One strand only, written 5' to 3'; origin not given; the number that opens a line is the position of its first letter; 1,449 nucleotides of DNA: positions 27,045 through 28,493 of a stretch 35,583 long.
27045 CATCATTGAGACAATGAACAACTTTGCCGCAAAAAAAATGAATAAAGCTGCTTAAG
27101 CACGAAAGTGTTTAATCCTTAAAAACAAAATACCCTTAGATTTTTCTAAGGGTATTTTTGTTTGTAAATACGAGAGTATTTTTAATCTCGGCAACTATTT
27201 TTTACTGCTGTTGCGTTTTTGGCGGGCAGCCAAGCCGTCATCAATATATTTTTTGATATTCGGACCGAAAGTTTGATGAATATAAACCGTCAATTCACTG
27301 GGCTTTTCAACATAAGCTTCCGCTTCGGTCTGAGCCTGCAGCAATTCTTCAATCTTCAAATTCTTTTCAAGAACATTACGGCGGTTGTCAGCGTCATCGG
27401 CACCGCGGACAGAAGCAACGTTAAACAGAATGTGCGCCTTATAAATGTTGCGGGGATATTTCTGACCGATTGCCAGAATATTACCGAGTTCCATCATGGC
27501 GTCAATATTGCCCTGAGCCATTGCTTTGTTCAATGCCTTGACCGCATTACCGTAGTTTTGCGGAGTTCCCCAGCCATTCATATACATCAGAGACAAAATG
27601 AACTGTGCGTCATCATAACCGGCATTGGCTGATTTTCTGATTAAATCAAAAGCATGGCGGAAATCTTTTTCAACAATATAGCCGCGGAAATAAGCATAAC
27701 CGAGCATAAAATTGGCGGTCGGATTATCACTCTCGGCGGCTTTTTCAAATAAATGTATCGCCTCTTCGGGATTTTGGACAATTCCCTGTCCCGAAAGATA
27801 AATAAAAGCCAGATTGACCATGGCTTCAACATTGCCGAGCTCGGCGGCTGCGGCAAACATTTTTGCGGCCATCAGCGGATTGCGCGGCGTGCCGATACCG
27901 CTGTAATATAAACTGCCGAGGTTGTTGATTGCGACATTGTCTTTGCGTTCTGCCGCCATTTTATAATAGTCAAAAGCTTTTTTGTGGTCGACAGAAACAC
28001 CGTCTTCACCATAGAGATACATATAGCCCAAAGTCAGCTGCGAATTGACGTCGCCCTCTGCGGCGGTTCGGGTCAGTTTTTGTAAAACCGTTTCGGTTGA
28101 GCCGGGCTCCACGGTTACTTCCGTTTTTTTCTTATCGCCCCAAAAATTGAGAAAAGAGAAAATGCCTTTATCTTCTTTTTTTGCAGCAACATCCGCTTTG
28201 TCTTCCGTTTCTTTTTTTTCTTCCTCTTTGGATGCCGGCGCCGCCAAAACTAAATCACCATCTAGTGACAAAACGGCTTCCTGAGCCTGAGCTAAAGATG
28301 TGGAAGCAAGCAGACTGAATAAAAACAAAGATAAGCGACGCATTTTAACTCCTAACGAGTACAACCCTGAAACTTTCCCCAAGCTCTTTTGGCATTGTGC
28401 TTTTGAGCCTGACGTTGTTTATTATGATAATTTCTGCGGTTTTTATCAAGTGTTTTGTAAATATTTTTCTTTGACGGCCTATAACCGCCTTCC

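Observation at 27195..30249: Two-gene operon: 610-aa cytoplasmic protein with a RelA/SpoT-like motif series, coupled to a secreted Sel1-repeat protein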

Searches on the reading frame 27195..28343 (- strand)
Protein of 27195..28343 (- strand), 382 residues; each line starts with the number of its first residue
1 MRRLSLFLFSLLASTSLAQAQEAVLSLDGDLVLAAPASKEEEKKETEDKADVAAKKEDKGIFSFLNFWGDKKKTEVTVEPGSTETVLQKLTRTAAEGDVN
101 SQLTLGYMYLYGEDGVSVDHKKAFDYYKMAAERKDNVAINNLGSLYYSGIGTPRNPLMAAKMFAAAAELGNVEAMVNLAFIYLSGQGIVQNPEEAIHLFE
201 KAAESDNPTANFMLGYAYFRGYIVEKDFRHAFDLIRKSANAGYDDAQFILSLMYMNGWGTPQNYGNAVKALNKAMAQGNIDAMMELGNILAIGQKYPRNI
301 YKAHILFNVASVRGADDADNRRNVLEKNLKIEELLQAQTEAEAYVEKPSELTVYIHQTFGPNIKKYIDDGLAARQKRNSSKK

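Call 3: search_protein_families(library=pfam, proteins=[window:27195-28343:-], max_evalue=10)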
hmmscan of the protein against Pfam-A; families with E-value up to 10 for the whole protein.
window:27195-28343:- (382 aa): 7 families
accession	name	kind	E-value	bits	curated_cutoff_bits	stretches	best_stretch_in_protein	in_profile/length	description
PF08238.18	Sel1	-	3.8e-44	148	30.7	6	173-207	2-36/36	Sel1 repeat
PF23310.1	TPR_27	-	5.9e-05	23.1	27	1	193-256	13-73/110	Plant tetratrico peptide repeats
PF13432.12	TPR_16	-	0.00059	20.7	32.7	1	190-221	11-44/65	Tetratricopeptide repeat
PF14559.12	TPR_19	-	0.0067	17.2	25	1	191-219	6-36/68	Tetratricopeptide repeat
PF12895.13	ANAPC3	-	0.02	15.6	27.2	1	193-238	6-49/82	Anaphase-promoting complex, cyclosome, subunit 3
PF13431.12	TPR_17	-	0.17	12.7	24.4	0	171-195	12-32/34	Tetratricopeptide repeat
PF13414.12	TPR_11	-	0.49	10.6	26.8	1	193-220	11-40/42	TPR repeat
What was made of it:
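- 27195..28343 (-): Gene for the 382-aa exported Sel1-repeat (SLR) protein. Pfam Sel1 E 3.8e-44 with 6 stretches (call 3).
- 27339..28058 (-): Sel1 repeat solenoid (approximately residues 96-335). Call 3 (six matched stretches, the best at residues 173-207).
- On Sel1-like repeat (SLR) proteins (PF08238): 148 bits against a cut-off of 30.7, E 3.8e-44, 6 stretches (call 3).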

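Call 4: search_protein_families(library=ncbifam, proteins=[window:27195-28343:-], max_evalue=10)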
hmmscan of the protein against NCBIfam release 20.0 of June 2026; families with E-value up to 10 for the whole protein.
window:27195-28343:- (382 aa): 4 families
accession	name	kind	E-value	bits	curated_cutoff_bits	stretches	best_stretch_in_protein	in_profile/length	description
NF033786.1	phenyl_MerG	equivalog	7.8e-17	61.9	350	2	73-212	40-186/217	phenylmercury resistance protein MerG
NF038194.1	AlgK_TPR_lipo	equivalog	2.1e-16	59.6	700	2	197-339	287-428/448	alginate biosynthesis TPR repeat lipoprotein AlgK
NF047621.1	FlgprotMotXVib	equivalog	2.5e-13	50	330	2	189-279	89-179/211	flagellar protein MotX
NF045484.1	TransRegExoR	equivalog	1.7e-09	37.3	450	2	161-290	64-207/267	exopolysaccharide production regulator ExoR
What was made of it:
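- On Exported alarmone synthetases (EAS): No Pfam or NCBIfam domain is found (calls 3, 4).
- On MotX (flagellar T-ring SLR protein, NF047621): 50 bits (call 4).
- Closest known: Exported alarmone synthetases and secreted RSH effectors. Different: None is detected here (calls 3, 4).
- Closest known: Periplasmic Sel1-repeat proteins with envelope or flagellar roles. Same: It gives weak NCBIfam hits to MotX, ExoR, AlgK and MerG (call 4).
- There is no signal peptide and no recognised secretion domain (calls 3, 4).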

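Call 46: search_protein_families(library=padloc, proteins=[window:27195-28343:-], max_evalue=1)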
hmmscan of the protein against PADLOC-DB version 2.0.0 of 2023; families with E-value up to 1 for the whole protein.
window:27195-28343:- (382 aa): 1 family
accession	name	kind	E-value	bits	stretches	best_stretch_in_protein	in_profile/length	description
PDLC00284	PtuA1|PtuA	-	0.00013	19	1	84-137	6-60/545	AAA ATPase domain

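Call 47: search_protein_families(library=phrogs, proteins=[window:27195-28343:-], max_evalue=1)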
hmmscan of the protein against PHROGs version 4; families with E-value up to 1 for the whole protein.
window:27195-28343:- (382 aa): 3 families
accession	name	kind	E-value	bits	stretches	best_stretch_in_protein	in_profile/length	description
phrog_8741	-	unknown function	4.8e-55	188.3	2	177-328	115-266/380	-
phrog_35683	-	unknown function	0.00044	20.2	0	59-132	28-99/471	-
phrog_27508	-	unknown function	0.1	12.8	0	266-346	213-294/298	-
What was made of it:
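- There is no PADLOC or PHROG hit (calls 46, 47).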

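Call 78: find_homologous_proteins(query=window:27195-28343:-, max_evalue=1e-30)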
Query window:27195-28343:- (382 aa): 468 proteins with E <= 1e-30 among 8000 candidates; the best 120 are listed.
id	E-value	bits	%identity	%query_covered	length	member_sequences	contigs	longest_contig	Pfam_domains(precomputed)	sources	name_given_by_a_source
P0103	1.1e-247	839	100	100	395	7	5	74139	PF08238.19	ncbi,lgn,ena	-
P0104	1.3e-201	687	81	100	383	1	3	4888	PF23310.2,PF08238.19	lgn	-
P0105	3.6e-201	686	81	100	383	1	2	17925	PF23310.2,PF08238.19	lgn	-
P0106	2.9e-199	679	80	100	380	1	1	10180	PF23310.2,PF08238.19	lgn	-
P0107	6.3e-195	665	78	100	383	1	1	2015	PF08238.19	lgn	-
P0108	9.7e-186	635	76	99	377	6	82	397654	PF23310.2,PF08238.19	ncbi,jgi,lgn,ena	-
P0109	1.7e-185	634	78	99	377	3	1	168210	PF23310.2,PF08238.19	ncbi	-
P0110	4.6e-185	633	76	100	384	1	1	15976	PF23310.2,PF08238.19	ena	-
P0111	2.0e-184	631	77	99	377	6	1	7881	PF23310.2,PF08238.19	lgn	-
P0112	3.1e-182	623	76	99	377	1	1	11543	PF23310.2,PF08238.19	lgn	-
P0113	6.0e-181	619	75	99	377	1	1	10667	PF23310.2,PF08238.19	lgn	-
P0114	2.5e-180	617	75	99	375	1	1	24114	PF08238.19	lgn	-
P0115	5.5e-168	576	69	100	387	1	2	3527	PF08238.19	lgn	-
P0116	2.3e-165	568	71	97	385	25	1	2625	PF08238.19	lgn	-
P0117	9.0e-164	563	70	97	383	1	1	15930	PF23310.2,PF08238.19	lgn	-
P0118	5.0e-159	547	67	99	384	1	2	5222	PF08238.19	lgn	-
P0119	2.0e-152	525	63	100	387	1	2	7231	PF08238.19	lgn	-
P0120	3.2e-148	511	62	100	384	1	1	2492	PF08238.19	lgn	-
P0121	9.6e-145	500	61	100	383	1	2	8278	PF23310.2,PF08238.19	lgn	-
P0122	3.9e-143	495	62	98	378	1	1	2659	PF23310.2,PF08238.19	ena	-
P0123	3.3e-142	492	60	100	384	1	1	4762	PF08238.19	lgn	-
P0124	3.7e-142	492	62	100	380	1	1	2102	PF23310.2,PF08238.19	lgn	-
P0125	5.1e-141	488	63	97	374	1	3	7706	PF08238.19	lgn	-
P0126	7.3e-141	487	62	97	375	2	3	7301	PF08238.19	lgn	-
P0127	9.0e-141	487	60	99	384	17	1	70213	PF23310.2,PF08238.19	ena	-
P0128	1.1e-140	487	60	100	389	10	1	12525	PF23310.2,PF08238.19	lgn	-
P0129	2.2e-140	486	62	98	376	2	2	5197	PF23310.2,PF08238.19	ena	-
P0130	4.8e-140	485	60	99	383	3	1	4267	PF23310.2,PF08238.19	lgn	-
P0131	1.2e-139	483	61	99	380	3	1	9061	PF23310.2,PF08238.19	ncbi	-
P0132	2.5e-139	482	62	96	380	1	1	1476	PF08238.19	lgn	-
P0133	1.6e-138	480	61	100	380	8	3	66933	PF23310.2,PF08238.19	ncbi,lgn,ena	-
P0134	3.3e-138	479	60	100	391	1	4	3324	PF08238.19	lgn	-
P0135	2.8e-137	475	59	99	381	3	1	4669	PF23310.2,PF08238.19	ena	-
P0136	9.8e-137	474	58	100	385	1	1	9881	PF08238.19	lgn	-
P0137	1.3e-135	470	60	99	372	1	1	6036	PF08238.19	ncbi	-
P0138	3.6e-135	469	59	98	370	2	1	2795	PF23310.2,PF08238.19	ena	-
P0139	3.5e-134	465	60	96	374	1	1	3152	PF23310.2,PF08238.19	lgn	-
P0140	6.3e-133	461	58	99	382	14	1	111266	PF23310.2,PF08238.19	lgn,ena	-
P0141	5.9e-126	438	57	99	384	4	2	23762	PF23310.2,PF13432.13,PF08238.19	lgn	-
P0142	2.0e-123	430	62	83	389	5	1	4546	PF23310.2,PF08238.19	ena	-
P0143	2.9e-123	429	55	97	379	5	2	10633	PF23310.2,PF08238.19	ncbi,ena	-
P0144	1.0e-121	424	54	96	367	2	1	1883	PF08238.19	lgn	-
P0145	1.1e-121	424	58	89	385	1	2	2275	PF08238.19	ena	-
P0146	1.3e-121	424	59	85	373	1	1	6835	PF23310.2,PF13432.13,PF08238.19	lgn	-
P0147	4.1e-121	422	58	89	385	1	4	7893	PF08238.19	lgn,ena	-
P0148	9.3e-121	421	60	85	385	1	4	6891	PF08238.19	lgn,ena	-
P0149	1.1e-120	421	60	85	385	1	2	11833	PF23310.2,PF08238.19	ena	-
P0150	1.1e-120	421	59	85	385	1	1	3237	PF08238.19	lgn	-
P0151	1.2e-120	421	59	85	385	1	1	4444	PF08238.19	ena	-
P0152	1.3e-120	421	59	85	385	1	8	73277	PF08238.19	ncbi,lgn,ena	-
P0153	1.6e-120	420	53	97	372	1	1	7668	PF08238.19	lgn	-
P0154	1.9e-120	420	55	97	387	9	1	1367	PF23310.2,PF08238.19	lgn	-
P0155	2.1e-120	420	62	83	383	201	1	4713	PF08238.19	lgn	-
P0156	3.7e-120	419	59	85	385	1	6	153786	PF23310.2,PF08238.19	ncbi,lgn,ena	-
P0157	4.2e-120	419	55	98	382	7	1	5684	PF23310.2,PF08238.19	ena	-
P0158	6.0e-120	419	52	99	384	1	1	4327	PF23310.2,PF08238.19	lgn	-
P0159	8.7e-120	418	55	97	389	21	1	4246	PF23310.2,PF08238.19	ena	-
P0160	1.3e-119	417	55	95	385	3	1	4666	PF14559.13,PF25062.2,PF23310.2,PF08238.19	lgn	-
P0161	1.4e-119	417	59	84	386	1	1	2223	PF23310.2,PF08238.19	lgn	-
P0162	1.7e-119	417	60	86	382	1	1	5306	PF08238.19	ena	-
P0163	2.7e-119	416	59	85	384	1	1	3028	PF08238.19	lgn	-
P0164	3.1e-119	416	53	97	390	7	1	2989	PF23310.2,PF08238.19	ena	-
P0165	2.6e-118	413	53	99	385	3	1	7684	PF23310.2,PF08238.19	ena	-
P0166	4.4e-118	412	57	86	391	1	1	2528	PF23310.2,PF08238.19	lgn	-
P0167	7.5e-117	408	53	99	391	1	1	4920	PF23310.2,PF08238.19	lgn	-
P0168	1.1e-116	408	54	97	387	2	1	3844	PF25062.2,PF08238.19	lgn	-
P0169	3.6e-116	406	56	92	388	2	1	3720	PF08238.19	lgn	-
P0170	4.0e-116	406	54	97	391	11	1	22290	PF23310.2,PF08238.19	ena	-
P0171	4.7e-116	406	53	97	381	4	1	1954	PF25062.2,PF23310.2,PF13432.13,PF08238.19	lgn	-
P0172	6.0e-116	405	52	100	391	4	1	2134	PF08238.19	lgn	-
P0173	6.4e-116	405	54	96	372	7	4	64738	PF23310.2,PF08238.19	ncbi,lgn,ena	-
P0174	1.2e-115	404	56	92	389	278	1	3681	PF14559.13,PF25062.2,PF08238.19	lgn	-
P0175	1.3e-115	404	52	100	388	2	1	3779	PF23310.2,PF13432.13,PF08238.19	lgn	-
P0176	2.2e-115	403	50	99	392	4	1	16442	PF23310.2,PF08238.19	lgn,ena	-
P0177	2.7e-115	403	53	100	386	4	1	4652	PF23310.2,PF08238.19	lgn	-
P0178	6.9e-115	402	53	98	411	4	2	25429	PF08238.19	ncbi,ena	-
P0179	8.7e-115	402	54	89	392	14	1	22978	PF08238.19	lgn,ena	-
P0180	5.7e-114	399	52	97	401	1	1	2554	PF08238.19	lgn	-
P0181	7.1e-114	399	57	87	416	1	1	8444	PF08238.19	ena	-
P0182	9.5e-114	398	51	98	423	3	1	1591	PF23310.2,PF08238.19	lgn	-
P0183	1.5e-113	397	56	88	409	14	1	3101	PF08238.19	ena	-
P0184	2.0e-113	397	52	96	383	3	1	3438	PF23310.2,PF08238.19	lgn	-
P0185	2.1e-113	397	52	99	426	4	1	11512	PF08238.19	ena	-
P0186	3.1e-113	396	54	92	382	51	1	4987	PF25062.2,PF08238.19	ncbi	-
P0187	3.9e-113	396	51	97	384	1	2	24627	PF25062.2,PF23310.2,PF13432.13,PF08238.19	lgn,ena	-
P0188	4.5e-113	396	57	85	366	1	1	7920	PF08238.19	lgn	-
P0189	5.2e-113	396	54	97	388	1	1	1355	PF08238.19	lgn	-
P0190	1.0e-112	395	51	98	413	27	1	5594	PF08238.19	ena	-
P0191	1.1e-112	395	51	97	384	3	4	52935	PF08238.19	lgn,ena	-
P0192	1.9e-112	394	51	97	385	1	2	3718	PF23310.2,PF13432.13,PF08238.19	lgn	-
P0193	4.6e-112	393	50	98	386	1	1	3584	PF08238.19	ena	-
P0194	5.5e-112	392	50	98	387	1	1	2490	PF14559.13,PF25062.2,PF23310.2,PF08238.19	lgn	-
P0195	1.2e-111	391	59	77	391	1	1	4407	PF08238.19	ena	-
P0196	1.9e-111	391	56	84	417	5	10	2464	PF08238.19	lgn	-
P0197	4.3e-111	389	57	81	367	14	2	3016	PF08238.19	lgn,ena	-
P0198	4.6e-111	389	56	83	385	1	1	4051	PF23310.2,PF13432.13,PF08238.19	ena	-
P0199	7.4e-111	389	56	83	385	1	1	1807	PF13432.13,PF08238.19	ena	-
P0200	7.6e-111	389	56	83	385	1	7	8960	PF13432.13,PF08238.19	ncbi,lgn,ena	-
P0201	1.0e-110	388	54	89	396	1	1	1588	PF08238.19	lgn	-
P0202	1.1e-110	388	56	87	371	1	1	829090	PF08238.19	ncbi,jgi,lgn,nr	ncbi:MAG: sel1 repeat family protein [Lactobacillaceae bacterium]|jgi:TPR repeat protein|nr:sel1 rep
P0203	1.3e-110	388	56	84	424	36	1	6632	PF08238.19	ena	-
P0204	1.5e-110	388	56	84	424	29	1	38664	PF08238.19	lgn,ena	-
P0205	1.9e-110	387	51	98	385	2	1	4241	PF08238.19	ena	-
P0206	2.4e-110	387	58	86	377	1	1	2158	PF08238.19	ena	-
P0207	2.7e-110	387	51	97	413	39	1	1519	PF08238.19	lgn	-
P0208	6.1e-110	386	56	84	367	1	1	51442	PF08238.19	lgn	-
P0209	6.3e-110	386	49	98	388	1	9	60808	PF08238.19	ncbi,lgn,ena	-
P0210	9.9e-110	385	53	97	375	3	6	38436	PF08238.19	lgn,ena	-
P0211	2.8e-109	383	49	98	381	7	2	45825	PF08238.19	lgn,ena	-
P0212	3.9e-109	383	50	98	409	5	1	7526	PF25062.2,PF08238.19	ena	-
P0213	1.0e-108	382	61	77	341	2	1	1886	PF23310.2,PF08238.19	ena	-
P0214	1.3e-108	381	51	92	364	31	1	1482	PF08238.19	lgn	-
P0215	1.4e-108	381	53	92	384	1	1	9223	PF14559.13,PF25062.2,PF13432.13,PF08238.19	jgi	-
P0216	1.8e-108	381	52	97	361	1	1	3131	PF23310.2,PF08238.19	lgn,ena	-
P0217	3.1e-108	380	55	84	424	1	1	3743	PF08238.19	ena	-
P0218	2.2e-107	377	52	98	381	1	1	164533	PF08238.19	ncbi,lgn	ncbi:MAG: tetratricopeptide repeat protein [Alphaproteobacteria bacterium]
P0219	2.5e-107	377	53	89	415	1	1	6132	PF08238.19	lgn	-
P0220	3.4e-107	377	55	85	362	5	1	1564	PF08238.19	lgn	-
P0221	3.5e-107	377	53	86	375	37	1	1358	PF08238.19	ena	-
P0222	1.5e-106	374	52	96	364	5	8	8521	PF23310.2,PF08238.19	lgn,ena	-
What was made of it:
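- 27195..28343 (-): It has 468 homologues at E <= 1e-30 (call 78).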

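Call 79: find_encoding_contigs(protein=P0202, flank=6000, max_places=2)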
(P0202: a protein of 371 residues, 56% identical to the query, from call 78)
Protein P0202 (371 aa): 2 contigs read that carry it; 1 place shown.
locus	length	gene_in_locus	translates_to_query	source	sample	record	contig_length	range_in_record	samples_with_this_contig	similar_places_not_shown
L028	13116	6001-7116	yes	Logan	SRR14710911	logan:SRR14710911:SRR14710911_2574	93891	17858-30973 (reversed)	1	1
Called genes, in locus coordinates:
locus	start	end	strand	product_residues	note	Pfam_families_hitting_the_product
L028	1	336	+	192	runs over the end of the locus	-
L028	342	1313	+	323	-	-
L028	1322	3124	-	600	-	PF13555:AAA_29 (faint), PF00005:ABC_tran, PF00006:ATP-synt_ab (faint), PF02463:SMC_N (faint), PF13304:AAA_21 (faint), PF13401:AAA_22 (faint), PF00005:ABC_tran, PF16326:ABC_tran_CTD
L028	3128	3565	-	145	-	-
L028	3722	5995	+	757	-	-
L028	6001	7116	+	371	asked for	PF08238:Sel1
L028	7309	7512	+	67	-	PF00313:CSD, PF08206:OB_RNB (weak)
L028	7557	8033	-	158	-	-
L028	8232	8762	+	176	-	-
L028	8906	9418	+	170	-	-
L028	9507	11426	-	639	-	PF02824:TGS, PF07973:tRNA_SAD, PF00587:tRNA-synt_2b, PF03129:HGTP_anticodon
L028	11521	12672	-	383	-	PF13439:Glyco_transf_4, PF13477:Glyco_trans_4_2, PF13579:Glyco_trans_4_4, PF00534:Glycos_transf_1, PF13692:Glyco_trans_1_4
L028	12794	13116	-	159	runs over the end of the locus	-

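Call 80: find_encoding_contigs(protein=P0218, flank=6000, max_places=2)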
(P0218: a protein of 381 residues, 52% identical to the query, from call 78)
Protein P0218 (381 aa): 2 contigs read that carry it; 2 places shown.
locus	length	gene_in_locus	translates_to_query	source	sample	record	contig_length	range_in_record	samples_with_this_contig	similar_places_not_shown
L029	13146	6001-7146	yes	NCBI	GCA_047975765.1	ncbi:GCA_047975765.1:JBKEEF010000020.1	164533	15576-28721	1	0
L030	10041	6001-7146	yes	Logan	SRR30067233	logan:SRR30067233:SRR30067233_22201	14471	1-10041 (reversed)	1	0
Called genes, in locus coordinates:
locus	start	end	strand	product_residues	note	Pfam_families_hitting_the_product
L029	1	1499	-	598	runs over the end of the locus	PF02463:SMC_N (faint), PF13175:AAA_15 (faint), PF13555:AAA_29 (faint), PF00005:ABC_tran, PF00910:RNA_helicase (faint), PF13191:AAA_16 (faint), PF00005:ABC_tran, PF16326:ABC_tran_CTD, +2 more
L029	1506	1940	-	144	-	-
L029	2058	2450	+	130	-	PF07378:FlbT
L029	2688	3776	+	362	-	PF00669:Flagellin_N, PF00700:Flagellin_C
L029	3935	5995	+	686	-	-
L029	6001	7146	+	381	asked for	PF08238:Sel1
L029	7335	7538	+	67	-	PF00313:CSD, PF08206:OB_RNB (weak)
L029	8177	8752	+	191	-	-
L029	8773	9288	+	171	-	-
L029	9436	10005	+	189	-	-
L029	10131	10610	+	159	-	-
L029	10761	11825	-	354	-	-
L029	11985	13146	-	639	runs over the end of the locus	PF02824:TGS, PF07973:tRNA_SAD, PF00587:tRNA-synt_2b, PF03129:HGTP_anticodon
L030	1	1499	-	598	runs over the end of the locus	PF02463:SMC_N (faint), PF13175:AAA_15 (faint), PF13555:AAA_29 (faint), PF00005:ABC_tran, PF00910:RNA_helicase (faint), PF13191:AAA_16 (faint), PF00005:ABC_tran, PF16326:ABC_tran_CTD, +2 more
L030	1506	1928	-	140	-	-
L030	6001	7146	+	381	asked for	PF08238:Sel1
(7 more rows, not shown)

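Call 81: find_encoding_contigs(protein=P0156, flank=6000, max_places=2)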
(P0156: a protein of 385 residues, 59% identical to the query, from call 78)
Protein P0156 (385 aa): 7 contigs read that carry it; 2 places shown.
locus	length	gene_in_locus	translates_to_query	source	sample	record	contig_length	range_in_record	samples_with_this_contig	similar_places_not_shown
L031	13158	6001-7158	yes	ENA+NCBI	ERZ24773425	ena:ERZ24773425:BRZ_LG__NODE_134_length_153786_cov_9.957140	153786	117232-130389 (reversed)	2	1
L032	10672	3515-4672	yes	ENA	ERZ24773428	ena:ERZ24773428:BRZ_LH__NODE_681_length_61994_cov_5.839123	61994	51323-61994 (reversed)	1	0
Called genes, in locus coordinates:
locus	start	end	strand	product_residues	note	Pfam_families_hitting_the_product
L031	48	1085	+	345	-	PF00669:Flagellin_N, PF00700:Flagellin_C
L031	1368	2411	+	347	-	PF00669:Flagellin_N, PF00700:Flagellin_C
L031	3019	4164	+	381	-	PF00669:Flagellin_N, PF00700:Flagellin_C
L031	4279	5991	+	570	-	-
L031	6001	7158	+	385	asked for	PF23310:TPR_27 (faint), PF08238:Sel1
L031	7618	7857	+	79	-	-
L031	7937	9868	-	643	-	PF02824:TGS, PF07973:tRNA_SAD, PF00587:tRNA-synt_2b, PF03129:HGTP_anticodon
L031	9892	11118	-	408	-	PF13439:Glyco_transf_4, PF13579:Glyco_trans_4_4, PF00534:Glycos_transf_1, PF13692:Glyco_trans_1_4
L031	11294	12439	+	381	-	PF25917:BSH_RND, PF25973:BSH_CzcB (weak), PF25878:HH_AAEA_pHBA (weak), PF25876:HH_MFP_RND (weak), PF25944:Beta-barrel_RND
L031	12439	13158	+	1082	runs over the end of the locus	PF00873:ACR_tran, PF03176:MMPL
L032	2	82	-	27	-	?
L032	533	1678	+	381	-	PF00669:Flagellin_N, PF00700:Flagellin_C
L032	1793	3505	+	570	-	-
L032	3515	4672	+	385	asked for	PF23310:TPR_27 (faint), PF08238:Sel1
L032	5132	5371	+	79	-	-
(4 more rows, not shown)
